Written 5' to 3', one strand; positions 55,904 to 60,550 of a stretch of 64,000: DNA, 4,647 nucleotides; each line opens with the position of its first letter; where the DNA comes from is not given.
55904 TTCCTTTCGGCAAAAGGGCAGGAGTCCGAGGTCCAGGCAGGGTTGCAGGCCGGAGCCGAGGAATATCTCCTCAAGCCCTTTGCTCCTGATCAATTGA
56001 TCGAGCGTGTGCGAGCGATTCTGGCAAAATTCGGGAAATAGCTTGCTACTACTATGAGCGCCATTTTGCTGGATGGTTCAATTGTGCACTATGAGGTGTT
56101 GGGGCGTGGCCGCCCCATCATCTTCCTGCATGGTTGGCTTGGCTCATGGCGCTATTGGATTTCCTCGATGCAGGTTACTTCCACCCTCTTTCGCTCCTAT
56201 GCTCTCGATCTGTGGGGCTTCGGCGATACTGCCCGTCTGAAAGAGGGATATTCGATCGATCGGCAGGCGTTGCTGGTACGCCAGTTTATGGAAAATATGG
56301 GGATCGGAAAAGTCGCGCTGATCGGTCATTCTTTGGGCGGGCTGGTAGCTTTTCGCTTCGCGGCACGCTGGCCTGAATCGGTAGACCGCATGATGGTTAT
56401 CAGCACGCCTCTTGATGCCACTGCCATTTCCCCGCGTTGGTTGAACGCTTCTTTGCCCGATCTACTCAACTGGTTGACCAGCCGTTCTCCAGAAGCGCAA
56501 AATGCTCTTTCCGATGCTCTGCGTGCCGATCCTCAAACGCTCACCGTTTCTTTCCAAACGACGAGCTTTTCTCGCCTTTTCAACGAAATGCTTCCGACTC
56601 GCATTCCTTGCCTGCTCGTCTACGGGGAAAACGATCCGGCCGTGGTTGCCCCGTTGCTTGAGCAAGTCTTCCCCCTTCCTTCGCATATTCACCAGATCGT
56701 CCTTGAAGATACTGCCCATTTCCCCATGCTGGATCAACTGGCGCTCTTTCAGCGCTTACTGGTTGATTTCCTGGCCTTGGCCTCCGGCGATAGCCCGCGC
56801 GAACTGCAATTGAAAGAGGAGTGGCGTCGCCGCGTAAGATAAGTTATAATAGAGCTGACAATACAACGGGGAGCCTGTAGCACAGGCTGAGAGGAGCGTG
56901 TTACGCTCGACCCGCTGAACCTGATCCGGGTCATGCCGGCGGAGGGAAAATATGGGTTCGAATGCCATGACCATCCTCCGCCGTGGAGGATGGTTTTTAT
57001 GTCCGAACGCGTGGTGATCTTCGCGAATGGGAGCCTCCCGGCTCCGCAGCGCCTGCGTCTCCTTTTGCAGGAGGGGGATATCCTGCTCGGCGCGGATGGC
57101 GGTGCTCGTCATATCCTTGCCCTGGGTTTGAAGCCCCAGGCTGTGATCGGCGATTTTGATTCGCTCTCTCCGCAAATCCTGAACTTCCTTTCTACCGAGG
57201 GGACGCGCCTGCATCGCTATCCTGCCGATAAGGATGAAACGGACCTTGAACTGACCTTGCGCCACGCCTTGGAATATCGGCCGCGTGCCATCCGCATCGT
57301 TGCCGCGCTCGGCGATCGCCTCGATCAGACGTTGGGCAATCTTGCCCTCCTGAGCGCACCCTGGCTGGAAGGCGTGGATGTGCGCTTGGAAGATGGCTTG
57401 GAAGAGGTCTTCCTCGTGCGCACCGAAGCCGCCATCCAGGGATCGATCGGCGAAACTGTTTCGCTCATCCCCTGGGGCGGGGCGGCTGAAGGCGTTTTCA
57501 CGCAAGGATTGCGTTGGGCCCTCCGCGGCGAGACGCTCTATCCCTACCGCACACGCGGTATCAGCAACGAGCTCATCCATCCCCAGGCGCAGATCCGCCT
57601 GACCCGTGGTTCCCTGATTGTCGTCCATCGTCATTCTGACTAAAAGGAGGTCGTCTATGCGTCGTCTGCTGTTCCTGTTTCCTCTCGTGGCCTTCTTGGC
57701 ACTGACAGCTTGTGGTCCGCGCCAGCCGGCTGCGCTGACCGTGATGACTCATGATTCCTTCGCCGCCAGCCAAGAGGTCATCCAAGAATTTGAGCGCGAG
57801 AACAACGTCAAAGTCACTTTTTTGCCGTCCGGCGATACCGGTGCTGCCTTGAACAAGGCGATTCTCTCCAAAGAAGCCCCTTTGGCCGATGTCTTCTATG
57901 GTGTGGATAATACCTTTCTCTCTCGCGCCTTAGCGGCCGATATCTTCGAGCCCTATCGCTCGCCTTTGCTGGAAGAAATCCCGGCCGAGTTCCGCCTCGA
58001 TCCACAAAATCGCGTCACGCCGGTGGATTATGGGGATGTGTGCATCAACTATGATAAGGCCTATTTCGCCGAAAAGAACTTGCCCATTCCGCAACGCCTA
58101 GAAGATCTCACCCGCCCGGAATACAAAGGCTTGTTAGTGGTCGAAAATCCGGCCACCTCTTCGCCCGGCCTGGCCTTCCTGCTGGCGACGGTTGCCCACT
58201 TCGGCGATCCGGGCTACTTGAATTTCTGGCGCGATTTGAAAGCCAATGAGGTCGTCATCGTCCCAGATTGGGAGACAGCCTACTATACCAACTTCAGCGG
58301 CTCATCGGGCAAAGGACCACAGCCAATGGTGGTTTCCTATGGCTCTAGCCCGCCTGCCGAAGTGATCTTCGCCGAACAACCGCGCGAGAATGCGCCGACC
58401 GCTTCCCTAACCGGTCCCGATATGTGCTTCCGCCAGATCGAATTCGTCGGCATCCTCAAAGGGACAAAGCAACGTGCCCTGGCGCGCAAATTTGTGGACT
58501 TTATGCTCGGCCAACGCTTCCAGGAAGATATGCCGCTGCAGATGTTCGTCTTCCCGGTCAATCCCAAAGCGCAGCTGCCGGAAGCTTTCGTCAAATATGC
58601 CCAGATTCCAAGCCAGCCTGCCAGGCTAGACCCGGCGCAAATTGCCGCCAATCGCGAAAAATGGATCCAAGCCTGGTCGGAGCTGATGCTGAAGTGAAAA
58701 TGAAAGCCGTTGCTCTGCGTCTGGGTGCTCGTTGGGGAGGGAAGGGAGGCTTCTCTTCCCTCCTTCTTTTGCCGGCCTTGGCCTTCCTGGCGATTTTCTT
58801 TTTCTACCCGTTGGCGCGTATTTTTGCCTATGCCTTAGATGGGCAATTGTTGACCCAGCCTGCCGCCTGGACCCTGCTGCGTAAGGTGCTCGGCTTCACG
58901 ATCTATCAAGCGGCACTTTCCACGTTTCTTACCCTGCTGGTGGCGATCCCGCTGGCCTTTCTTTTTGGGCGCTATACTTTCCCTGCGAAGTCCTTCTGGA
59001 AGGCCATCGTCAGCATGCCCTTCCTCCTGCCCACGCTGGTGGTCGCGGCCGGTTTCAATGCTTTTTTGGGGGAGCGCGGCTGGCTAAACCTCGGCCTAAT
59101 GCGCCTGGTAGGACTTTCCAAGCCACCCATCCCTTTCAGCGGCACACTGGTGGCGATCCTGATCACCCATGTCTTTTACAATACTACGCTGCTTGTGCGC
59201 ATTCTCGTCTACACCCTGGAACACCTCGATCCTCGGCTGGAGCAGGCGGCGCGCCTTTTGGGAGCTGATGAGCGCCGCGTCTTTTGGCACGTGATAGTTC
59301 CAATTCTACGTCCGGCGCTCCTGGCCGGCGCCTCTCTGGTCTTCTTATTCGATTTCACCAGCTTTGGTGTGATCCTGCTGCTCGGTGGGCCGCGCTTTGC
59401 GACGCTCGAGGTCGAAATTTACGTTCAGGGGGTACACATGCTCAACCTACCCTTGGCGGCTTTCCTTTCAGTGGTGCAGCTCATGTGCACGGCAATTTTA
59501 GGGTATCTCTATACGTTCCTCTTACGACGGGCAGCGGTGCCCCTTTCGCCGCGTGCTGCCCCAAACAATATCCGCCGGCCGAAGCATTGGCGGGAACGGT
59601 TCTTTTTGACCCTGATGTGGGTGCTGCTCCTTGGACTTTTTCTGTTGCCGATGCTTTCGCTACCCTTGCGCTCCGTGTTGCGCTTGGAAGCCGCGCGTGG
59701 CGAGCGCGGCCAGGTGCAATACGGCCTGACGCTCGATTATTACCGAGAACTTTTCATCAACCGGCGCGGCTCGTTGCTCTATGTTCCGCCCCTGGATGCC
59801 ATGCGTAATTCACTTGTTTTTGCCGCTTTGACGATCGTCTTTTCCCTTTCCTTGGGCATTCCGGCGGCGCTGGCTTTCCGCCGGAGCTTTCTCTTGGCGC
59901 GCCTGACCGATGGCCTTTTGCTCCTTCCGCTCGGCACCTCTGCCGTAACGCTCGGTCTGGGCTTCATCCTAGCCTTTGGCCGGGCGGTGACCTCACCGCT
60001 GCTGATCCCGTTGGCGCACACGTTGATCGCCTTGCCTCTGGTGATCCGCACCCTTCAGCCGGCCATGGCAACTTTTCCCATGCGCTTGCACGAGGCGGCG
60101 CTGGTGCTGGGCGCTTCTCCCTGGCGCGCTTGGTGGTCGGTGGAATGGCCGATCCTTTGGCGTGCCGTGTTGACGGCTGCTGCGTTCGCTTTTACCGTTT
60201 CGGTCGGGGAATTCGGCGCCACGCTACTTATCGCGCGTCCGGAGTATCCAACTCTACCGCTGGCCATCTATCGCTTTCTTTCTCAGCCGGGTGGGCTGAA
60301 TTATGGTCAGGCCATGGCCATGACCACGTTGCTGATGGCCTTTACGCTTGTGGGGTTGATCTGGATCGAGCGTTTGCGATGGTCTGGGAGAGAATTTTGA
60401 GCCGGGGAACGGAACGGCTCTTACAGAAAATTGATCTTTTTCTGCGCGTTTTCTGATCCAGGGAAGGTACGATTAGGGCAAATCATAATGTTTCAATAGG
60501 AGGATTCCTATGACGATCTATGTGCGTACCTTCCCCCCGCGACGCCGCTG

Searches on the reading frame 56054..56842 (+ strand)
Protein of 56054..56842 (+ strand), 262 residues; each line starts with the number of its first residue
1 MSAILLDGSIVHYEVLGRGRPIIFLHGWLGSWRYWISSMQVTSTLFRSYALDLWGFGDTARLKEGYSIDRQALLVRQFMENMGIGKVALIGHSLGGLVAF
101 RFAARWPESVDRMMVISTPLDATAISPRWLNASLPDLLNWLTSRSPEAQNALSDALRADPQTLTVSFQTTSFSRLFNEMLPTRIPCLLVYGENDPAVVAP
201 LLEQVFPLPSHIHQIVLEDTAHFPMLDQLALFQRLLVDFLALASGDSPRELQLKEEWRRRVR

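Call 81: search_protein_families(library=pfam, proteins=[window:56054-56842:+], max_evalue=0.00001)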
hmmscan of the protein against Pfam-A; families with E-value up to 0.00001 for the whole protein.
window:56054-56842:+ (262 aa): 4 families
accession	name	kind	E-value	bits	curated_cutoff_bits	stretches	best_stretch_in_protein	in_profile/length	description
PF00561.26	Abhydrolase_1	-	5.9e-24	85.5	25.8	1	21-130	2-113/245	alpha/beta hydrolase fold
PF12697.13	Abhydrolase_6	-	8.2e-18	66.3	26.3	1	22-228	1-211/217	Alpha/beta hydrolase family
PF12146.15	Hydrolase_4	-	2.5e-11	43.8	27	1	41-162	27-154/239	Serine aminopeptidase, S33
PF07819.20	PGAP1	-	1.6e-09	38.3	24.3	1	19-138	4-147/233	PGAP1-like alpha/beta domain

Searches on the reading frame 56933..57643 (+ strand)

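Call 81: search_protein_families(library=pfam, proteins=[window:56933-57643:+], max_evalue=0.00001)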
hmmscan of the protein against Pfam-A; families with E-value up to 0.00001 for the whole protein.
window:56933-57643:+ (236 aa): 2 families
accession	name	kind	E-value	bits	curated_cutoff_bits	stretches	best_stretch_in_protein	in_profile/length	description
PF04263.21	TPK_catalytic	-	6e-27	94.3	30.7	1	43-144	3-105/113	Thiamin pyrophosphokinase, catalytic domain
PF04265.19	TPK_B1_binding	-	4.8e-10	39.4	22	1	173-227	11-66/67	Thiamin pyrophosphokinase, vitamin B1 binding domain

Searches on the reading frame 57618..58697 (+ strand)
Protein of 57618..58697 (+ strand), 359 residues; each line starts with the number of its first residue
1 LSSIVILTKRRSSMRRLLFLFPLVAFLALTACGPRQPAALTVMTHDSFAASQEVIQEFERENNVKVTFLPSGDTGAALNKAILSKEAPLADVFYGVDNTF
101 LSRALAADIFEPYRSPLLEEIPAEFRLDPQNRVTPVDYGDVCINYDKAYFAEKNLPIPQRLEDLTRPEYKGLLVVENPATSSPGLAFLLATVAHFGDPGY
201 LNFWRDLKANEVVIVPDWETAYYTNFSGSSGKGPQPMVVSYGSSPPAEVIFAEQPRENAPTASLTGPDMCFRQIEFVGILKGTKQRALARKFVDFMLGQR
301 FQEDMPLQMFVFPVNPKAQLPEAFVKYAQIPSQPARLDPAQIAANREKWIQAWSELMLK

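Call 81: search_protein_families(library=pfam, proteins=[window:57618-58697:+], max_evalue=0.00001)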
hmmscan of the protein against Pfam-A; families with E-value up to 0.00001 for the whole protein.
window:57618-58697:+ (359 aa): 4 families
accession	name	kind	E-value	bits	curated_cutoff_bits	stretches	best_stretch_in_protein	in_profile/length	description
PF13343.11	SBP_bac_6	-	3.4e-27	95.9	24.6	1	88-321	2-226/245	Bacterial extracellular solute-binding protein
PF13416.11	SBP_bac_8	-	4.1e-17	63.3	27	1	54-331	2-278/279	Bacterial extracellular solute-binding protein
PF01547.30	SBP_bac_1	-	9.4e-13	49.2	26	1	46-299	6-303/307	Bacterial extracellular solute-binding protein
PF13531.11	SBP_bac_11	-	4.5e-08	33.6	25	1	41-302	2-218/227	Bacterial extracellular solute-binding protein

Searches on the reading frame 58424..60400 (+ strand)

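Call 81: search_protein_families(library=pfam, proteins=[window:58424-60400:+], max_evalue=0.00001)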
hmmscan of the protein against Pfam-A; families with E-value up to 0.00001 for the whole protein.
window:58424-60400:+ (658 aa): 1 family
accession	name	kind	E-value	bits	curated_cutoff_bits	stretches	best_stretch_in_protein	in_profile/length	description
PF00528.27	BPD_transp_1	-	8.3e-16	58.7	26.4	2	174-369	1-181/184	Binding-protein-dependent transport system inner membrane component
